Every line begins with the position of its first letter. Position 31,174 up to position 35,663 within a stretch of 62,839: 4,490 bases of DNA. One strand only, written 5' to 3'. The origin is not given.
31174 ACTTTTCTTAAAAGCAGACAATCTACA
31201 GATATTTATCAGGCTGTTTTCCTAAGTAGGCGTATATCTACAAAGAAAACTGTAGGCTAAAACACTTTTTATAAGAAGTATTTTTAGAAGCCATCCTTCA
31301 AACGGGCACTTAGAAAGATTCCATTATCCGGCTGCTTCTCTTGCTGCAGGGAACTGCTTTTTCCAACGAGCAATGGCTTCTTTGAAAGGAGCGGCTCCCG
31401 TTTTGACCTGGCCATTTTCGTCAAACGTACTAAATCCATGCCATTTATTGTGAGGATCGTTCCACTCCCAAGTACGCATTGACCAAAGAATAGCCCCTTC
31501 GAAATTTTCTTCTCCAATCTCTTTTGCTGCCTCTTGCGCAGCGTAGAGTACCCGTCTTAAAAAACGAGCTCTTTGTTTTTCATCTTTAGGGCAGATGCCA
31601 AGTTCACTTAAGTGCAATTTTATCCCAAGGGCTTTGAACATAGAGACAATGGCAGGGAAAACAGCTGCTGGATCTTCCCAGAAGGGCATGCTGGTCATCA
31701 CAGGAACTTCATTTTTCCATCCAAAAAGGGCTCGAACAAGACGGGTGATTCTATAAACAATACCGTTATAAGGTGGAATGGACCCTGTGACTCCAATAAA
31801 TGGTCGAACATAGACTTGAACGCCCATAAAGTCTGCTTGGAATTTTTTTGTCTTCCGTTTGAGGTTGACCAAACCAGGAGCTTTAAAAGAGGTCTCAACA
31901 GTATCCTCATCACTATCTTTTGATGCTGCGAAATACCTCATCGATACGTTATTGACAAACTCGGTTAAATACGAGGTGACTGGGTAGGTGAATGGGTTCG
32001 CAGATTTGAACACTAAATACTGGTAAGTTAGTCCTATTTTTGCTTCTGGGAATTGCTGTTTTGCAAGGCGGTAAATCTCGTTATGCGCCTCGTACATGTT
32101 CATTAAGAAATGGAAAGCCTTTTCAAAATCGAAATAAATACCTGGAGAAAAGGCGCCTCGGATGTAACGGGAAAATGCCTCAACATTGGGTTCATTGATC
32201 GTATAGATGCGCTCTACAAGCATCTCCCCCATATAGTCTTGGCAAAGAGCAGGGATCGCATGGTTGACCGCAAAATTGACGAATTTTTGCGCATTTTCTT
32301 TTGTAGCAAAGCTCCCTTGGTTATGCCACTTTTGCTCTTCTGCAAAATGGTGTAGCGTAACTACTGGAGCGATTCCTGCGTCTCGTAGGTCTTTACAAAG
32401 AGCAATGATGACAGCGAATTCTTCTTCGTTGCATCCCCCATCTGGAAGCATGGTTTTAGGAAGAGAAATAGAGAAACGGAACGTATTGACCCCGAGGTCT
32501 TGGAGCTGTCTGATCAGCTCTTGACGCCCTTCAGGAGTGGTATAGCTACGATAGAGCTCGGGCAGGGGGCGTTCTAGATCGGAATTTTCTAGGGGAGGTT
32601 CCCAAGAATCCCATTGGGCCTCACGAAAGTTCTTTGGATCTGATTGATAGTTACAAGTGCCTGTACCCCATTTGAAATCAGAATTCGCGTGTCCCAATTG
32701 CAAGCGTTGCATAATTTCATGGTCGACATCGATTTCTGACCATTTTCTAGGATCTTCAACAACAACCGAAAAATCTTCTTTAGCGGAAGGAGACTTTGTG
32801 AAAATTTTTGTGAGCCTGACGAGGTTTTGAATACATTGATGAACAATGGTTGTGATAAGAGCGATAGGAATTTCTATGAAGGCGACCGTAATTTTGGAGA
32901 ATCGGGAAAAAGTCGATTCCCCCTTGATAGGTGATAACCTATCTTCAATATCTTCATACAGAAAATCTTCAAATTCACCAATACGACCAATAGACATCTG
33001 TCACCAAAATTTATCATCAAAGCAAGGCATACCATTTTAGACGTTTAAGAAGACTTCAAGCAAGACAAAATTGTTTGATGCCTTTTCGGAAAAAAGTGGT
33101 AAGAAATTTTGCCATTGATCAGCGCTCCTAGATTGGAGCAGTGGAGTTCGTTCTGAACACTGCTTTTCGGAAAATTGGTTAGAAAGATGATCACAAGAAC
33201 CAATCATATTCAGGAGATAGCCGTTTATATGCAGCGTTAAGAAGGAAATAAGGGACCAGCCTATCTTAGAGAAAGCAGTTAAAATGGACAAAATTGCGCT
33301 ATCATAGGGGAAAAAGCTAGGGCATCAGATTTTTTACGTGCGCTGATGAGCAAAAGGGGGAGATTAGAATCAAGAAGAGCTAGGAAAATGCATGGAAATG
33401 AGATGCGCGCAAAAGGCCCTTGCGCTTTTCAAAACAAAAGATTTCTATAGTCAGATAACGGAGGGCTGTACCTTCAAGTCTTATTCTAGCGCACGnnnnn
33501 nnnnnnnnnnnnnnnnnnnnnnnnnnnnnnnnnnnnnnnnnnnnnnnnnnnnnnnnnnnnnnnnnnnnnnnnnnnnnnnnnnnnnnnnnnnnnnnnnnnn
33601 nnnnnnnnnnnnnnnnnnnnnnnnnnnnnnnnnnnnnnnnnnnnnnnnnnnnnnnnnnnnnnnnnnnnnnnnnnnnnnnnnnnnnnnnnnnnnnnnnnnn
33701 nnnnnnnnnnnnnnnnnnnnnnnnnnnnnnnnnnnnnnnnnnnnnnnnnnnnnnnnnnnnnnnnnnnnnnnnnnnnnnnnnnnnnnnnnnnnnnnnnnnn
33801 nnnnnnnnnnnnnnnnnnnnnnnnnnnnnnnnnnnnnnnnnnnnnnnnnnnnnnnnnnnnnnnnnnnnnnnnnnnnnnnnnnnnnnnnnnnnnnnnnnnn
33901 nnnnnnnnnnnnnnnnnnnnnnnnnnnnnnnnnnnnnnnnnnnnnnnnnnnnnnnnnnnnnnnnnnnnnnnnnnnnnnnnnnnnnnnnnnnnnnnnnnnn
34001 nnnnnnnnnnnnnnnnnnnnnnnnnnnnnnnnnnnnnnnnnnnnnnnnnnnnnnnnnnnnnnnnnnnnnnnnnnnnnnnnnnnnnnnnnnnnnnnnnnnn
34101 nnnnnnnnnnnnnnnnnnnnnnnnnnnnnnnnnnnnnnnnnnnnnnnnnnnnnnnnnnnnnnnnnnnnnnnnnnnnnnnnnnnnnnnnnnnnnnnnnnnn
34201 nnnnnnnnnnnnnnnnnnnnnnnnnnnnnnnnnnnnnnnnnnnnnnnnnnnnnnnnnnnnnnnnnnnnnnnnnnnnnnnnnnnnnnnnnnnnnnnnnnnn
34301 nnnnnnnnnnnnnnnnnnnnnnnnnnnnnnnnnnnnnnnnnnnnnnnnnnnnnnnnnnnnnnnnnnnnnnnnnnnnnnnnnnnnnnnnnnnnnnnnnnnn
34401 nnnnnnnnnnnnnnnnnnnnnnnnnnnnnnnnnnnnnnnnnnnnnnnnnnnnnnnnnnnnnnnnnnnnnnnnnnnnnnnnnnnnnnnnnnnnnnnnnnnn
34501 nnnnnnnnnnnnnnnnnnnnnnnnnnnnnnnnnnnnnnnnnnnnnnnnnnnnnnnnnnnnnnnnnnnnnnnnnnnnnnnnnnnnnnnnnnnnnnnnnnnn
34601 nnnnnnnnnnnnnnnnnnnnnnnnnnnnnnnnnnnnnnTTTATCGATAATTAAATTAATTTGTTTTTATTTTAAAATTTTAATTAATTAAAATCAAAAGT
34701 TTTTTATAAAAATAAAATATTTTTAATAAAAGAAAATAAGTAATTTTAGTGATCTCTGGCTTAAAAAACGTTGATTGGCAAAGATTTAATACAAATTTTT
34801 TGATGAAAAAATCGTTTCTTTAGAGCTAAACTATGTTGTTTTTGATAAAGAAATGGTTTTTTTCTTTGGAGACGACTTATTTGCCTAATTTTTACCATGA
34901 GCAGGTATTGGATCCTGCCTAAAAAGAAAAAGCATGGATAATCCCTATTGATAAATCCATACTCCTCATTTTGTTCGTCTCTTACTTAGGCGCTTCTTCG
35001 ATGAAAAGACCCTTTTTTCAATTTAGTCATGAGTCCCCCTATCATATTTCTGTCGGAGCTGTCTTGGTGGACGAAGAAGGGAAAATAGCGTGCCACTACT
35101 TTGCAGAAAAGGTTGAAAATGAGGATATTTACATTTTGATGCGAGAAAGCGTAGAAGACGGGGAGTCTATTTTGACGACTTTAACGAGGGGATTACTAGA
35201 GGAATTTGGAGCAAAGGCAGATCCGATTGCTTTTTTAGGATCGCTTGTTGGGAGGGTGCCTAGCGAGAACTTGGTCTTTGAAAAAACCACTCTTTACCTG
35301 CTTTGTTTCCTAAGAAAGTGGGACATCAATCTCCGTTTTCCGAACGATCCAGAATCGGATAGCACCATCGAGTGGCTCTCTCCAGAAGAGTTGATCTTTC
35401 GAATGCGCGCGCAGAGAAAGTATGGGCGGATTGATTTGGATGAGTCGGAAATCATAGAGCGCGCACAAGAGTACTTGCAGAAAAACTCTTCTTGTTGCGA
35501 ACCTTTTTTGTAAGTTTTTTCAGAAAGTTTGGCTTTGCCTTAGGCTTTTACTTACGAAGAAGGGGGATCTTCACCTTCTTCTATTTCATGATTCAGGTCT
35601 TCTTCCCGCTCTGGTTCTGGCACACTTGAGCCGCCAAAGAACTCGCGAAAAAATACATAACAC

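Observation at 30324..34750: Same-strand accessory cluster: membrane-anchored helical-repeat protein, small TM protein, membrane-anchored GH1-like glycosidase and a polytopic membrane protein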

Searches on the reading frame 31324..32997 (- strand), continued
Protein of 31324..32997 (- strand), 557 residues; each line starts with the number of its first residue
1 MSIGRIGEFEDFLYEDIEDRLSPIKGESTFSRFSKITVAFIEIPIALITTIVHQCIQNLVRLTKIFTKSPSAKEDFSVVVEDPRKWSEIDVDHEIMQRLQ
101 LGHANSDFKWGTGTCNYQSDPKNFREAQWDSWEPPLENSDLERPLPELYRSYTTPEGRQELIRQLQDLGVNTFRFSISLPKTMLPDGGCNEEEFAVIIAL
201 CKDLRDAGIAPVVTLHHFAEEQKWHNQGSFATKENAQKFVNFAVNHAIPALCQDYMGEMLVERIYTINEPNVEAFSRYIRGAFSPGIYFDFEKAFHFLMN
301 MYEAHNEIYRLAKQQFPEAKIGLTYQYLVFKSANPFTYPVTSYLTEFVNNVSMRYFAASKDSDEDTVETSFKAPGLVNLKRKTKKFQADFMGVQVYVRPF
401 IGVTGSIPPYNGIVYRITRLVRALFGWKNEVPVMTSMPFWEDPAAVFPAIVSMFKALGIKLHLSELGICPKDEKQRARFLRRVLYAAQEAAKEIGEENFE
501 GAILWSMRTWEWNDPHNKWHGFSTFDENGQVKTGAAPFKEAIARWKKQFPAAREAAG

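Call 38: fold_search(model_id=the predicted structure, library=pdb)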
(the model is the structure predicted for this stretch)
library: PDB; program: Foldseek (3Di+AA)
matches with E <= 10: 1363; with E <= 0.001: 686
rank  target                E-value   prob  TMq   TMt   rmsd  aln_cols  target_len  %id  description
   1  1vff                  4.3e-20  1.00  0.59  0.76   5.4       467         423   19  beta-glycosidase from Pyrococcus horikoshii (released 2005-03-29)
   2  9j45_A                1.6e-19  1.00  0.58  0.69   6.4       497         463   20  Crystal structure of cellobiose and glucose bound glucose toleranant beta-glucosidase mutant (UnBGl1_H261W) (released 2026-02-04)
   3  6yn7_D                1.7e-19  1.00  0.58  0.72   7.7       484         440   21  Crystal Structure of AHE enzyme from Alicyclobacillus herbarius (released 2021-02-03)
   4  3ta9_A                3.2e-19  1.00  0.61  0.74   4.6       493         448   19  beta-Glucosidase A from the halothermophile H. orenii (released 2012-02-22)
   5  6yn7_B                3.4e-19  1.00  0.59  0.72   7.6       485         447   20  Crystal Structure of AHE enzyme from Alicyclobacillus herbarius (released 2021-02-03)
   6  9j3w                  3.6e-19  1.00  0.62  0.74   5.2       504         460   20  Crystal structure of glucose bound beta-glucosidase UnBGl1 (released 2026-02-11)
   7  3ta9_B                3.8e-19  1.00  0.60  0.75   4.7       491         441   19  beta-Glucosidase A from the halothermophile H. orenii (released 2012-02-22)
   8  4bce_A                4.0e-19  1.00  0.58  0.74   5.4       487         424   20  crystal structure of Ttb-gly N282T mutant (released 2013-03-06)
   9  3zjk_A                5.7e-19  1.00  0.59  0.77   4.6       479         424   20  crystal structure of Ttb-gly F401S mutant (released 2013-02-13)
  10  9j49                  6.3e-19  1.00  0.61  0.72   5.1       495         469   20  High resolution crystal strucutre of highly glucose tolerant GH1 beta-glucosidase (UnBGl1_C188V_H261W) (released 2026-02-04)
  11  8puo_A                6.3e-19  1.00  0.60  0.74   4.7       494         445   17  Structural determinants of cold-activity and glucose tolerance of a family 1 glycoside hydrolase (GH1) from Antarctic  (released 2024-03-06)
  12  9j4a                  6.7e-19  1.00  0.62  0.76   5.1       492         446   20  Crystal structure of glucose bound highly glucose tolerant GH1 beta-glcosidase mutant (UnBGl1_C188V_H261W) (released 2026-02-04)
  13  9j4b                  6.7e-19  1.00  0.62  0.75   5.1       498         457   20  Crystal structure of thio-glucose complexed GH1 beta-glucosidase (UnBGl1) (released 2026-02-04)
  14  6yn7_A                7.0e-19  1.00  0.58  0.72   7.6       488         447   20  Crystal Structure of AHE enzyme from Alicyclobacillus herbarius (released 2021-02-03)
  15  9upt                  8.6e-19  1.00  0.58  0.71   6.2       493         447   19  Structure of AtBgl1A, a GH1 beta-Glucosidase from Acetivibrio thermocellus (released 2025-07-02)
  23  2e9l                  1.4e-18  1.00  0.55  0.65   8.9       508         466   19  Crystal Structure of human Cytosolic Neutral beta-Glycosylceramidase (Klotho-related Prote:KLrP) complex with Glucose an (released 2007-09-11)
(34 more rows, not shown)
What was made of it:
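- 31393..32685 (-): GH1 (beta/alpha)8 catalytic domain (res 105-535). Fold search (call 38).
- On Glycoside hydrolase family 1 (gene C): Foldseek probability 1.0, TM-score (target-normalised) 0.72-0.77 to many GH1 structures (call 38).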

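Call 48: search_solved_structures(query=window:31324-32997:-, max_evalue=1e-10, show_alignments=2)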
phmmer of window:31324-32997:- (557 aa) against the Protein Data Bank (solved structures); distinct sequences matched with E-value up to 1e-10: 42.
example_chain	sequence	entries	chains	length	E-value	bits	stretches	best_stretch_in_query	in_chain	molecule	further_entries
8in1_A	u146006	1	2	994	1.3e-19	73.2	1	159-324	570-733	Beta-Glucosidase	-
6z1h_A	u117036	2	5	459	2e-18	69.3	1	106-326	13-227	ANCESTRAL RECONSTRUCTED GLYCOSIDASE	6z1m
6wiu_A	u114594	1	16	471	1.5e-15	59.8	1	101-325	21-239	Beta-glucosidase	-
5dt5_A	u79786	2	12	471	8.7e-15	57.3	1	159-326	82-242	Beta-glucosidase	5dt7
1bgg_A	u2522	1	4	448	5.4e-14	54.7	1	106-314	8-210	BETA-GLUCOSIDASE A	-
1uyq_A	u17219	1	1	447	5.7e-14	54.6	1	106-314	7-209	BETA-GLUCOSIDASE A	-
1bga_A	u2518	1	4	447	5.7e-14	54.6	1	106-314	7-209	BETA-GLUCOSIDASE A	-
1pbg_A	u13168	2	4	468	1.1e-13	53.7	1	106-326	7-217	6-PHOSPHO-BETA-D-GALACTOSIDASE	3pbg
2pbg_A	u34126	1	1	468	1.2e-13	53.5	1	106-326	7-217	6-PHOSPHO-BETA-D-GALACTOSIDASE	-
1tr1_A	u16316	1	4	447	2e-13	52.8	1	106-314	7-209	BETA-GLUCOSIDASE A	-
1e4i_A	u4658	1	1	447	2e-13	52.8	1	106-314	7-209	BETA-GLUCOSIDASE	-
4pbg_A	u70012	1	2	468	2.1e-13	52.7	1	106-326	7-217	6-PHOSPHO-BETA-D-GALACTOSIDASE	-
9gci_A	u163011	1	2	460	3.6e-13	52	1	159-350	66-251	beta-glucosidase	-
9gcj_A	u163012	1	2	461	4e-13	51.8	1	159-350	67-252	beta-glucosidase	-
6yn7_A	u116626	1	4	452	7e-13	51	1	158-548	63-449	AHE, beta-glucosidase enzyme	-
1vff_A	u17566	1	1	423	8e-13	50.8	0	159-320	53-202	beta-glucosidase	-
2e9l_A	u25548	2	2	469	4.3e-11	45.1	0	160-318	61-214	Cytosolic beta-glucosidase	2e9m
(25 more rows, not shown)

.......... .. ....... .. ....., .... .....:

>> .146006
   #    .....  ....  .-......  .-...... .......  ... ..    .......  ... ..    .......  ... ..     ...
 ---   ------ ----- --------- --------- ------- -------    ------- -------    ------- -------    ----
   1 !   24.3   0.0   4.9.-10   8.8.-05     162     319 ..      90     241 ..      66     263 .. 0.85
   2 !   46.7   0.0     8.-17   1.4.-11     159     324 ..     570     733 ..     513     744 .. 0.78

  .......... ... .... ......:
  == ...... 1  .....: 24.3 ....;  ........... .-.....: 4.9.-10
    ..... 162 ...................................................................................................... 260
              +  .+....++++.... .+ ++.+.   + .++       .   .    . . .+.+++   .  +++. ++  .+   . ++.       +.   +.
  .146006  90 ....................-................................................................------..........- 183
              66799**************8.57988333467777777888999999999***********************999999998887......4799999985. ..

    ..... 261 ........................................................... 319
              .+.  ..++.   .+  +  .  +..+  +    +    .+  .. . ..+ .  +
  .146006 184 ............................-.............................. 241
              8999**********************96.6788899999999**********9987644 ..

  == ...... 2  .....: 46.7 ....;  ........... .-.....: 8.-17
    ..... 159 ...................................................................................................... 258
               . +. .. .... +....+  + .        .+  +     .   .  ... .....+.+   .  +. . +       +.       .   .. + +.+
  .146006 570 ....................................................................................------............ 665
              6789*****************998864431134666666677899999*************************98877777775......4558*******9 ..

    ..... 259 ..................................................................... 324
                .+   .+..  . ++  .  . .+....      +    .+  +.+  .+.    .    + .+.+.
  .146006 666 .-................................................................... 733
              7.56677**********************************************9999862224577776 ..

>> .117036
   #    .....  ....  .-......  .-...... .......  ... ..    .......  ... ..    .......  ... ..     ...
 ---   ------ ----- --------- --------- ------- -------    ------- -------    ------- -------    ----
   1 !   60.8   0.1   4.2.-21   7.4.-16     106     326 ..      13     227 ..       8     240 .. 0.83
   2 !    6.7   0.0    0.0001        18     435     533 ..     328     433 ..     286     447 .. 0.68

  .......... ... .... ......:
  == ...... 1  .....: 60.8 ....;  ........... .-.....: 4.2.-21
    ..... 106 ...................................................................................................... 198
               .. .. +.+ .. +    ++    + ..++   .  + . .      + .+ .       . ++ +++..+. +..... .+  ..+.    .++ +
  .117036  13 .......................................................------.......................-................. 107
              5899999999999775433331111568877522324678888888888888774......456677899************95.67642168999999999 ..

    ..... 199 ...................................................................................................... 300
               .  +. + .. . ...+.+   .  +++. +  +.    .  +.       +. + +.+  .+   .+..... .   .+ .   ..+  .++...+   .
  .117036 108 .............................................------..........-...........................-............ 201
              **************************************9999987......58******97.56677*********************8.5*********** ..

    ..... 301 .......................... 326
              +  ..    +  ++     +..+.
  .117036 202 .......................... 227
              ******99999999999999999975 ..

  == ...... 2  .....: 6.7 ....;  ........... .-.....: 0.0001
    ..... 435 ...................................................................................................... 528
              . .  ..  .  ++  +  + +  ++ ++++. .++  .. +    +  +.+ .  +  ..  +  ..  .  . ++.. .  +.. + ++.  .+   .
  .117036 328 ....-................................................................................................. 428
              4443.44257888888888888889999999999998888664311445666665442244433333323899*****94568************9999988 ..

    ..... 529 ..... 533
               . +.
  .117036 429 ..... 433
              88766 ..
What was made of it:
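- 32188..32196 (-): N268-E269-P270: the acid/base Glu motif. Aligns to the NEP of solved GH1s (call 48).
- Closest known: Human cytosolic beta-glucosidase / neutral glycosylceramidase GBA3. Same: It appears among both the sequence and the fold hits (calls 38, 48).
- GH1 enzymes can be glycosylceramidases (human KLrP 2e9l is among the hits, calls 38, 48).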

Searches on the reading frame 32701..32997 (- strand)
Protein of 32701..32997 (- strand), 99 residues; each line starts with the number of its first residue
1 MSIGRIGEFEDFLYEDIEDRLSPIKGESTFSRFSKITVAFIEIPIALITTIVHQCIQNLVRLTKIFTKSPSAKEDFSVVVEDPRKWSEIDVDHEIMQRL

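Call 58: search_solved_structures(query=A2, max_evalue=10)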
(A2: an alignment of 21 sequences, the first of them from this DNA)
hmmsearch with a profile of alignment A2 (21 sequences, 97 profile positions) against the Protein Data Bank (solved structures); distinct sequences matched with E-value up to 10: 3.
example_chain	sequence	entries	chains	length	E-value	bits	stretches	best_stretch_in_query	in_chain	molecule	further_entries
2k2m_A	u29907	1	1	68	1.1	12.8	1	58-92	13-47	Eps8-like protein 1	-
2rol_A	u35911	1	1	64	1.1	12.8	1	58-92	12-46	Epidermal growth factor receptor kinase substrate 8-like protein 1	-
7vgx_R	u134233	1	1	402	1.6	12.3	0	7-50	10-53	Neuropeptide Y receptor type 1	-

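Call 59: search_protein_families(library=pfam, alignment_id=A2, max_evalue=1)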
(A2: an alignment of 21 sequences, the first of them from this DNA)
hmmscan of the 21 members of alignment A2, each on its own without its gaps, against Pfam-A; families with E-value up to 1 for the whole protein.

A. member 1, seq(99 aa): 1 family
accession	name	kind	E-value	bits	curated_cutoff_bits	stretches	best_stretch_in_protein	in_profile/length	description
PF25365.1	DUF7881_N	-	0.16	12.3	27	1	31-81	38-88/135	Domain of unknown function (DUF7881) N-terminal domain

B. families by the number of members that match (of 21 scanned): 8 families
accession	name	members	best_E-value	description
PF13340.11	DUF4096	1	0.013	Putative transposase of IS4/5 family (DUF4096)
PF05202.17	Flp_C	1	0.067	Recombinase Flp protein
PF09783.14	Vac_ImportDeg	1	0.079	Vacuolar import and degradation protein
PF25365.1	DUF7881_N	1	0.16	Domain of unknown function (DUF7881) N-terminal domain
PF16684.10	ResT-TelK_cat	1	0.17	Telomere resolvase ResT/TelK catalytic domain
PF06557.17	DUF1122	1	0.19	Protein of unknown function (DUF1122)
PF02381.23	MraZ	1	0.23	MraZ protein, putative antitoxin-like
PF23484.1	YBR126W-A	1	0.23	YBR126W-A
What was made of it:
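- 32686..32997 (-): Clade-specific N-terminal extension of the GH1 (res 1-104): helix 3-21, long helix 29-64, then a conserved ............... linker. No Pfam or PDB match (calls 58, 59).
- No match to any Pfam or PDB entry (calls 58, 59).
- Tried and rejected: The profile against the PDB and each member against Pfam gave only noise (E>0.01) (calls 58, 59).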

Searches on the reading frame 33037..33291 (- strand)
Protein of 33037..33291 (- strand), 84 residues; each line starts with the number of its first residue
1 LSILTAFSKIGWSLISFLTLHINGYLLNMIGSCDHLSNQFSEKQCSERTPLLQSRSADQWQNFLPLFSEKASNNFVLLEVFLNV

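Call 3: search_protein_families(library=pfam, proteins=[window:33037-33291:-], max_evalue=1)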
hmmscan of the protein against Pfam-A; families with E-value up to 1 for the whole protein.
window:33037-33291:- (84 aa): 0 families

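Call 4: search_protein_families(library=ncbifam, proteins=[window:33037-33291:-], max_evalue=1)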
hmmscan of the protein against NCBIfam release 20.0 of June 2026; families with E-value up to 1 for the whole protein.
window:33037-33291:- (84 aa): 0 families
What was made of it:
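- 33037..33291 (-): ORF B (84 codons, TTG start): probably non-coding. No family hits (calls 3, 4).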

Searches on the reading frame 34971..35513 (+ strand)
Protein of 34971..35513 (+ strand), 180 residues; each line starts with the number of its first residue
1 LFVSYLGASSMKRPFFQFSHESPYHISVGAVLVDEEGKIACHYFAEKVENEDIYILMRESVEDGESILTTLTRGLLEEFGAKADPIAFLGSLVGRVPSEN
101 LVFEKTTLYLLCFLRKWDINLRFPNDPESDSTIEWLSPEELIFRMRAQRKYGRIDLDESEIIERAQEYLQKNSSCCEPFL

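Call 3: search_protein_families(library=pfam, proteins=[window:34971-35513:+], max_evalue=1)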
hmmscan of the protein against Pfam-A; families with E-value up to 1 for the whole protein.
window:34971-35513:+ (180 aa): 2 families
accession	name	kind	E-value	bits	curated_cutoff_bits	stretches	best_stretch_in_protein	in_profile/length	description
PF00293.34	NUDIX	-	2.9e-10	40.7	21.1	1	24-148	2-126/134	NUDIX domain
PF20798.2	NleE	-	0.01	15.9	27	1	4-64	77-136/199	Cysteine methyltransferase effector NleE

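Call 4: search_protein_families(library=ncbifam, proteins=[window:34971-35513:+], max_evalue=1)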
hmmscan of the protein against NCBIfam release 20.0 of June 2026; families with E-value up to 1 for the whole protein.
window:34971-35513:+ (180 aa): 7 families
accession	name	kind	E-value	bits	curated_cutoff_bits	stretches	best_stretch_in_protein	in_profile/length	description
NF041652.1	Nud_hyd_Dein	equivalog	0.00022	21.5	200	1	27-104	15-95/152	Nudix hydrolase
NF001936.0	PRK00714.1-3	equivalog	0.0028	17.6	118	1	23-82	5-65/155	RNA pyrophosphohydrolase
NF001938.0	PRK00714.1-5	equivalog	0.026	13.9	116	1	20-83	8-76/172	RNA pyrophosphohydrolase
NF007834.0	PRK10546.1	equivalog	0.033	14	156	1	26-93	4-71/135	pyrimidine (deoxy)nucleoside triphosphate diphosphatase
NF001935.0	PRK00714.1-2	equivalog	0.061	12.8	259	1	24-91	7-70/183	RNA pyrophosphohydrolase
NF001299.0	PRK00241.1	equivalog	0.075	12.5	158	1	51-92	158-199/263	NAD(+) diphosphatase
NF001937.0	PRK00714.1-4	equivalog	0.093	12.4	139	1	23-91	6-70/161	RNA pyrophosphohydrolase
